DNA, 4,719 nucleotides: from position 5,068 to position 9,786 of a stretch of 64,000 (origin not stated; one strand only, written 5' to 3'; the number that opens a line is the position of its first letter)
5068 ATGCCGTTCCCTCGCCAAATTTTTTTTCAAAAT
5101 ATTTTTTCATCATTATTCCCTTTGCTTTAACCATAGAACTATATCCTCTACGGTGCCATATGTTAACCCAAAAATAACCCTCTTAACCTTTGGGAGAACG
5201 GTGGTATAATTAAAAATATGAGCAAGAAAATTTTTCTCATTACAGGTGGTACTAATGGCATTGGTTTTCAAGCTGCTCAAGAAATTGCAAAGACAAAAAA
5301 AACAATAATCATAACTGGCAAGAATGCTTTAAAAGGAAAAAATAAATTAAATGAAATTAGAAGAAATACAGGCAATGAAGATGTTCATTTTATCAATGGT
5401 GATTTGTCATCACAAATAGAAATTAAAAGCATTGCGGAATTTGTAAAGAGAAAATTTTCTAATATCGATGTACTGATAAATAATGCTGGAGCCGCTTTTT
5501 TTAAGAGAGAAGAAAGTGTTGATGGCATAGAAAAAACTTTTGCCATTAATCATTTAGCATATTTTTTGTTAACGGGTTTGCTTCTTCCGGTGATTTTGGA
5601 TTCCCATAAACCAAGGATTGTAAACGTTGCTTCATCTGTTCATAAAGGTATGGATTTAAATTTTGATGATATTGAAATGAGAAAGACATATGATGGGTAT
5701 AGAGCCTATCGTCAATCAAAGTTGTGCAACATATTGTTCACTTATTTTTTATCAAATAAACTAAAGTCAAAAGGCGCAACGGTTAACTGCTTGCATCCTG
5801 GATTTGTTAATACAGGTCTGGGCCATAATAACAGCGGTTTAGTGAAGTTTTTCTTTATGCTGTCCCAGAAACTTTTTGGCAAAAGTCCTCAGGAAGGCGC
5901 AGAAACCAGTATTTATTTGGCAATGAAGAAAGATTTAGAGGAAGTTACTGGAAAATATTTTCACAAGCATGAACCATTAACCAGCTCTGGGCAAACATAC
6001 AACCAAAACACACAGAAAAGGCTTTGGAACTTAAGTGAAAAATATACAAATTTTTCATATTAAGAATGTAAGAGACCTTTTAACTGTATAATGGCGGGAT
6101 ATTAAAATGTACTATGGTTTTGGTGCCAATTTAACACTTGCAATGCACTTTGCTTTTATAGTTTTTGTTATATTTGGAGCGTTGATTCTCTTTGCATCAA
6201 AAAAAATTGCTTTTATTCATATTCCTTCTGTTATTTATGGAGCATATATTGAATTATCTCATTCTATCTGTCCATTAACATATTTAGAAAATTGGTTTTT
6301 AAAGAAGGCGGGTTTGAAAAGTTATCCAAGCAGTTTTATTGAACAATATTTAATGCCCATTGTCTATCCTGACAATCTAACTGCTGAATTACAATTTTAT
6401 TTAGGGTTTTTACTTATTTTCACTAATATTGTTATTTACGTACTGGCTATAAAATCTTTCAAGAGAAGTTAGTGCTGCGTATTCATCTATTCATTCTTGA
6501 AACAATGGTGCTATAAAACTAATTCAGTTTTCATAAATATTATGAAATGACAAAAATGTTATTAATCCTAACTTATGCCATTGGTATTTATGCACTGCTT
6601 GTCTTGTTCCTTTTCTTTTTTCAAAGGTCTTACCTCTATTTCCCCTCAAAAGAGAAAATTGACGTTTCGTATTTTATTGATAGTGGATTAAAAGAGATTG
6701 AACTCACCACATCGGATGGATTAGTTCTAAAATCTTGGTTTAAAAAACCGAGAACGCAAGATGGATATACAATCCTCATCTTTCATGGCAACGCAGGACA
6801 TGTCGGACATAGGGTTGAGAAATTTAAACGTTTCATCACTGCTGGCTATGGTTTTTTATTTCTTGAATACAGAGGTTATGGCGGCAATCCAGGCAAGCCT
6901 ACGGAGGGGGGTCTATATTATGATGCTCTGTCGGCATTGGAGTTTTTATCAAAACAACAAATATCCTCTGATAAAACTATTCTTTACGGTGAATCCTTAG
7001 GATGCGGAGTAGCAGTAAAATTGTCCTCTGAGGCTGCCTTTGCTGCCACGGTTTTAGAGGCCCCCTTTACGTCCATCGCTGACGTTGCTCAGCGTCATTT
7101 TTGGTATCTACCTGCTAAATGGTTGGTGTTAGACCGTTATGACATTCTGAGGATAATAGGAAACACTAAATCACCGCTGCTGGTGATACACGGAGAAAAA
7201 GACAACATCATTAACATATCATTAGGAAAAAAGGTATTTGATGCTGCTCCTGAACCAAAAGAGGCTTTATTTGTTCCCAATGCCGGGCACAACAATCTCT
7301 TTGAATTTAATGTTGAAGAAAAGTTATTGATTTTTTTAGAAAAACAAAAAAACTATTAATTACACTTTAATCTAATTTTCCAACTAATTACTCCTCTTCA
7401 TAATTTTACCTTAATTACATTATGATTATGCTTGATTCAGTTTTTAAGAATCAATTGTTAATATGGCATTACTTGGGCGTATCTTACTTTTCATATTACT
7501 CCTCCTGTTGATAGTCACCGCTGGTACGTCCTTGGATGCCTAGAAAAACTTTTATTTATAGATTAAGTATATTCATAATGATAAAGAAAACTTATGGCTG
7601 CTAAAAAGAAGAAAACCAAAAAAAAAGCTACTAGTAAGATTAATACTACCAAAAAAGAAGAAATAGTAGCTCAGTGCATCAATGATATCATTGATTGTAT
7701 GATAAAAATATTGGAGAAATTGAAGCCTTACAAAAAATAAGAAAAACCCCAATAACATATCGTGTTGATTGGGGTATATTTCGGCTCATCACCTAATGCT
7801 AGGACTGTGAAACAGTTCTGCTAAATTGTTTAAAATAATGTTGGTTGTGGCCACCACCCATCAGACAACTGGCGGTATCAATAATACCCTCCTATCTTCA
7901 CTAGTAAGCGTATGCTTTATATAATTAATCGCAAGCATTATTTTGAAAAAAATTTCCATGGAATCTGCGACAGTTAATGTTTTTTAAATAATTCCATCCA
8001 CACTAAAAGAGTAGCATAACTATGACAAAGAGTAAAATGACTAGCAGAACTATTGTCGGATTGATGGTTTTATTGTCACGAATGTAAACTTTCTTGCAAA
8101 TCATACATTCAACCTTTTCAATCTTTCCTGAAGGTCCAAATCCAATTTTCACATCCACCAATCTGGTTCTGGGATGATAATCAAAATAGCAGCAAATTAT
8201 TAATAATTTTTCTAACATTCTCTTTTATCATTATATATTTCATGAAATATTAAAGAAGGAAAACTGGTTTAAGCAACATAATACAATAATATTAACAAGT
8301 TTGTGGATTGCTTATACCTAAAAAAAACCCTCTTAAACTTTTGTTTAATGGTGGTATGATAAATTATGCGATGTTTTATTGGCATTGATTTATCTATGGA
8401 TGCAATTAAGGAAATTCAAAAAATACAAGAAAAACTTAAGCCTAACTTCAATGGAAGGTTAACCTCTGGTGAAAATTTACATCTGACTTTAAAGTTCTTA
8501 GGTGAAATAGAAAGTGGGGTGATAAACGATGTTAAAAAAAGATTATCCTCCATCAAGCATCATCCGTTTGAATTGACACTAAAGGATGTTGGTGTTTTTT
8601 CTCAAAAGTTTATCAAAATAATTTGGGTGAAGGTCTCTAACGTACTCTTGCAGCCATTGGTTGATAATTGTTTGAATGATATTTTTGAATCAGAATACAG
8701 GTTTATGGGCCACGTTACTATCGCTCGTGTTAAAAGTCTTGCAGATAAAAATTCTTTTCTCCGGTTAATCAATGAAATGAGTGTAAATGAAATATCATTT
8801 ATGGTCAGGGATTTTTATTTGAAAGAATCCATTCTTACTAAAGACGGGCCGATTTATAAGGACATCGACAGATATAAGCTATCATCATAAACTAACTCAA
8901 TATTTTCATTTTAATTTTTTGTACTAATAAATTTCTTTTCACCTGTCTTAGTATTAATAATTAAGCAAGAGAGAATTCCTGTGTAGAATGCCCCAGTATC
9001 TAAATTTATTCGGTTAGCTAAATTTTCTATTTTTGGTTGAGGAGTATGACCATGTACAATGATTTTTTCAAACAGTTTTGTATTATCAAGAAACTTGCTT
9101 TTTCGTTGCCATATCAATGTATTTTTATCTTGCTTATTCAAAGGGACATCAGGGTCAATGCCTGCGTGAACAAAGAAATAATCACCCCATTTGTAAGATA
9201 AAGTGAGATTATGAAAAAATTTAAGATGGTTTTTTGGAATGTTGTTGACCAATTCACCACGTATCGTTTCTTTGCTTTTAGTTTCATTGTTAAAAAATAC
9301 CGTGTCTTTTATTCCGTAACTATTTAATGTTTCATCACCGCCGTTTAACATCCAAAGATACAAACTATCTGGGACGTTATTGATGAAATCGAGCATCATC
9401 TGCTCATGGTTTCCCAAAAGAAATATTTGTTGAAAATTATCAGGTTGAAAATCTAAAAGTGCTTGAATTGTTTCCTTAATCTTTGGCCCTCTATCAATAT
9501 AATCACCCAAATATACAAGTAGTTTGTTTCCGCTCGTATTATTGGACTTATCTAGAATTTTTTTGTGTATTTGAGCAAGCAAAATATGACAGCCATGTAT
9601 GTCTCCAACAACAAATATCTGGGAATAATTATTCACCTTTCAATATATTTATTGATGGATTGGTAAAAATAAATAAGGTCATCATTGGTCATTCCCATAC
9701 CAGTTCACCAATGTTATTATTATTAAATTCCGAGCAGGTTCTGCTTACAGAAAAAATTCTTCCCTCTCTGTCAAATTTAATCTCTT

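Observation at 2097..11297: Integrase island that rebuilds a tRNA(CAU) from the 5' side, with a 202-bp att repeat carrying the tRNA promoter and 5' two-thirds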

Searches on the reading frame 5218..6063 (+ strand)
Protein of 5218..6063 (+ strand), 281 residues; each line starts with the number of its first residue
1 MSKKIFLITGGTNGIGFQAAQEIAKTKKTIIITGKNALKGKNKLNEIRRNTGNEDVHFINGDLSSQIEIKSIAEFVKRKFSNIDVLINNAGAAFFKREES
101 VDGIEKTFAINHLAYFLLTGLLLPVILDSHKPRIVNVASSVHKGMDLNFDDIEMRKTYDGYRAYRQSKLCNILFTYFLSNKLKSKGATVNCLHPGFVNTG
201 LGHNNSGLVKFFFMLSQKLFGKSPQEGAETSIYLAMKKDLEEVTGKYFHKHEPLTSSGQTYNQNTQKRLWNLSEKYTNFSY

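Call 7: search_protein_families(library=pfam, proteins=[window:5218-6063:+], max_evalue=0.01)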
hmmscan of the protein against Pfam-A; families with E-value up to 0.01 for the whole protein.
window:5218-6063:+ (281 aa): 4 families
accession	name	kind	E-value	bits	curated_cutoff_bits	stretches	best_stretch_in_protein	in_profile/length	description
PF00106.31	adh_short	-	1.1e-32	113.5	26.6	1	4-204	1-189/195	short chain dehydrogenase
PF13561.12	adh_short_C2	-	5e-22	79.1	27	1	13-246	6-227/236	Enoyl-(Acyl carrier protein) reductase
PF08659.16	KR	-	2.7e-07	31.1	22.6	1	6-92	3-91/180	KR domain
PF01370.27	Epimerase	-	0.0019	18.1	20.9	1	7-170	2-148/240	NAD dependent epimerase/dehydratase family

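Call 68: search_protein_families(library=ncbifam, proteins=[window:5218-6063:+], max_evalue=0.001)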
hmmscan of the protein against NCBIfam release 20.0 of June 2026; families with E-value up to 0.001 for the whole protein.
window:5218-6063:+ (281 aa): 199 families (the best 25 are shown)
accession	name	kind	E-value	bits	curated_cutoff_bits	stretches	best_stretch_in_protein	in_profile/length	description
NF004846.0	PRK06197.1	subfamily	2.7e-57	194.3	268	1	4-281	17-304/306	oxidoreductase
NF004845.0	PRK06196.1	subfamily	9.1e-44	150.1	414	1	4-277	30-313/320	oxidoreductase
NF004513.0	PRK05854.1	subfamily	5.5e-39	134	282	1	3-202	15-216/314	SDR family oxidoreductase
NF005559.1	PRK07231.1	subfamily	2.7e-26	92.6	215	1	2-206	3-195/249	glucose 1-dehydrogenase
NF006070.0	PRK08213.1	subfamily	6.6e-24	84.8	279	1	3-201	12-203/259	gluconate 5-dehydrogenase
NF009466.0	PRK12826.1-2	subfamily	2.6e-23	82.8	222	1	3-236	3-227/248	3-oxoacyl-ACP reductase FabG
NF009093.0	PRK12429.1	subfamily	8.8e-22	77.6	258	1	2-202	4-192/259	3-hydroxybutyrate dehydrogenase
NF005067.0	PRK06484.1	equivalog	8.4e-21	74.1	713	1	3-237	9-235/524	short chain dehydrogenase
NF052562.1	RADHDNL4305835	equivalog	1.2e-20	74.1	400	1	2-236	6-232/252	NADP-dependent (R)-specific alcohol dehydrogenase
NF005075.0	PRK06500.1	equivalog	1.5e-20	73.6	336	1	2-201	5-187/249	SDR family oxidoreductase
NF005672.0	PRK07454.1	equivalog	1.7e-20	73.3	234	1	3-205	6-196/241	SDR family oxidoreductase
TIGR01963.1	PHB_DH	subfamily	6.3e-20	71.5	307.05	1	4-201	2-187/255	3-hydroxybutyrate dehydrogenase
NF004196.0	PRK05650.1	equivalog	1.8e-19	69.9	297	1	5-229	4-216/272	SDR family oxidoreductase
NF009468.0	PRK12826.1-4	equivalog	2.1e-19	70.2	318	1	2-199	6-192/256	SDR family oxidoreductase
NF005309.0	PRK06841.1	subfamily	3.4e-19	69.3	286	1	2-205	14-202/255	GolD/DthD family dehydrogenase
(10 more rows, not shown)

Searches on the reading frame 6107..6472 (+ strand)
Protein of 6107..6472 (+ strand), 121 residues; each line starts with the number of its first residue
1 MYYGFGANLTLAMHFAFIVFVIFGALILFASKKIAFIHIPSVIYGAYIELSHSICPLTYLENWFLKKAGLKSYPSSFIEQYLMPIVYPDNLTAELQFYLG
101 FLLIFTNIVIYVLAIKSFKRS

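Call 7: search_protein_families(library=pfam, proteins=[window:6107-6472:+], max_evalue=0.01)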
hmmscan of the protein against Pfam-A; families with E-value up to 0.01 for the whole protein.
window:6107-6472:+ (121 aa): 1 family
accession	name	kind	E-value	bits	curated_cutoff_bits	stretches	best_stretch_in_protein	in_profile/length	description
PF10861.13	DUF2784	-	9.9e-32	109.7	29.7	1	6-112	3-109/109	Protein of Unknown function (DUF2784)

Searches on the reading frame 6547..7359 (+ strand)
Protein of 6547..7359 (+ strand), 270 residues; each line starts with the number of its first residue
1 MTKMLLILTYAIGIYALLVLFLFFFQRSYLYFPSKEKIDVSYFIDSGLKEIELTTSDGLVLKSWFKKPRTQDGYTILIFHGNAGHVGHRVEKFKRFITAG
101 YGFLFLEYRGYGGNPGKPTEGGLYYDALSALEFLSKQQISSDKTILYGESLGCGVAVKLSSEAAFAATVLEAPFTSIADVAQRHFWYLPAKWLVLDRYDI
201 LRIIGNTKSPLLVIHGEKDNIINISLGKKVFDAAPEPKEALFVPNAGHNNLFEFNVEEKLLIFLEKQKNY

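Call 7: search_protein_families(library=pfam, proteins=[window:6547-7359:+], max_evalue=0.01)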
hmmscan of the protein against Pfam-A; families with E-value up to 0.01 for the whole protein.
window:6547-7359:+ (270 aa): 6 families
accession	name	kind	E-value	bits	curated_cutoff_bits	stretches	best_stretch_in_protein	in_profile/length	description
PF12146.15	Hydrolase_4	-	3.2e-16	59.8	27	2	75-180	6-116/239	Serine aminopeptidase, S33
PF00561.26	Abhydrolase_1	-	7.2e-10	39.4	25.8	1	75-169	2-98/245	alpha/beta hydrolase fold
PF00326.27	Peptidase_S9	-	6.2e-05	23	22.6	1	124-263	45-205/213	Prolyl oligopeptidase family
PF12697.13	Abhydrolase_6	-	0.00012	23.3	26.3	1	77-193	2-113/217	Alpha/beta hydrolase family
PF05448.18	AXE1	-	0.0023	17.2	21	0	55-114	63-123/321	Acetyl xylan esterase (AXE1)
PF20434.5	BD-FAE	-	0.0064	16.5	26.8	0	204-229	185-210/215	BD-FAE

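Call 68: search_protein_families(library=ncbifam, proteins=[window:6547-7359:+], max_evalue=0.001)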
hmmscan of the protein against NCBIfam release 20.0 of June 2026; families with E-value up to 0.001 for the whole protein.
window:6547-7359:+ (270 aa): 1 family
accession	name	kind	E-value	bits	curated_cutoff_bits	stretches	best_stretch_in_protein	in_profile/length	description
NF047920.1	lactonase_UilS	equivalog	7.4e-08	32.4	400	1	65-160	15-116/285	UilS family quorum-quenching N-acyl-homoserine lactonase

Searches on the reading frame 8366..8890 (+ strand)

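Call 7: search_protein_families(library=pfam, proteins=[window:8366-8890:+], max_evalue=0.01)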
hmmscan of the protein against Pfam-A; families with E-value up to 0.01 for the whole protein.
window:8366-8890:+ (174 aa): 2 families
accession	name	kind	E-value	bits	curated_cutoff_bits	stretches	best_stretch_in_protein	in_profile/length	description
PF02834.22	LigT_PEase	-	2.5e-20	72.9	23.3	2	12-81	6-80/87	LigT like Phosphoesterase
PF13563.12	2_5_RNA_ligase2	-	9.3e-08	32.7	27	1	15-149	7-142/152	2'-5' RNA ligase superfamily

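Call 68: search_protein_families(library=ncbifam, proteins=[window:8366-8890:+], max_evalue=0.001)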
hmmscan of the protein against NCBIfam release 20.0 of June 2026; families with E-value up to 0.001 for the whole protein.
window:8366-8890:+ (174 aa): 3 families
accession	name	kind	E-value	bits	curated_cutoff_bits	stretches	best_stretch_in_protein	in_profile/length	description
TIGR02258.1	2_5_ligase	equivalog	4.3e-39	134.2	65.7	1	1-172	1-180/180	RNA 2',3'-cyclic phosphodiesterase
NF011704.0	PRK15124.1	equivalog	1.6e-11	44.5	184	1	2-173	6-175/176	RNA 2',3'-cyclic phosphodiesterase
NF010223.0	PRK13679.1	equivalog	6.6e-06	26.1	129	1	39-126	34-125/170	hypothetical protein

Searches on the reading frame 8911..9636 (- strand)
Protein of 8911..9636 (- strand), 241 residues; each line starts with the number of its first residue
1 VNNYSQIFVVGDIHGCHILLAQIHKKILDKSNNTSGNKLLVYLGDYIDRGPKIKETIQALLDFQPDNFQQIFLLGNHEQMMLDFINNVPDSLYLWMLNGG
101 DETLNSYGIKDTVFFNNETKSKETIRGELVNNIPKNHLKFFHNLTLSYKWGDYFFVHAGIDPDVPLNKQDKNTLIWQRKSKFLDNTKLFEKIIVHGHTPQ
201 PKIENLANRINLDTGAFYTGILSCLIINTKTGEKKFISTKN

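Call 8: search_protein_families(library=pfam, proteins=[window:8911-9636:-], max_evalue=0.01)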
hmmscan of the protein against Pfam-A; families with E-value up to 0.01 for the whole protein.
window:8911-9636:- (241 aa): 1 family
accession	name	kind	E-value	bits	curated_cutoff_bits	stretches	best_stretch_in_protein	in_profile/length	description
PF00149.33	Metallophos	-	1.5e-16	61.9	21.5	1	7-202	3-161/191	Calcineurin-like phosphoesterase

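Call 68: search_protein_families(library=ncbifam, proteins=[window:8911-9636:-], max_evalue=0.001)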
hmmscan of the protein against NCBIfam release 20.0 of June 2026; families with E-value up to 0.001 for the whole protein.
window:8911-9636:- (241 aa): 5 families
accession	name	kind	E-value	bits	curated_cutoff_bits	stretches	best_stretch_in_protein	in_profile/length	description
NF008516.0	PRK11439.1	equivalog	6.5e-17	62.3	326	1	3-223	15-213/218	protein-serine/threonine phosphatase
NF007425.0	PRK09968.1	equivalog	3.9e-14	52.9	332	1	2-225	12-215/218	protein-serine/threonine phosphatase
NF001204.0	PRK00166.1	equivalog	5.1e-13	48.9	176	1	7-168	3-131/276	symmetrical bis(5'-nucleosyl)-tetraphosphatase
TIGR04075.1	bacter_Pnkp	equivalog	2.8e-11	42.4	750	1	9-86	184-270/851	polynucleotide kinase-phosphatase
NF010148.0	PRK13625.1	equivalog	4.6e-10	39.4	340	1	8-86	4-85/245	bis(5'-nucleosyl)-tetraphosphatase PrpE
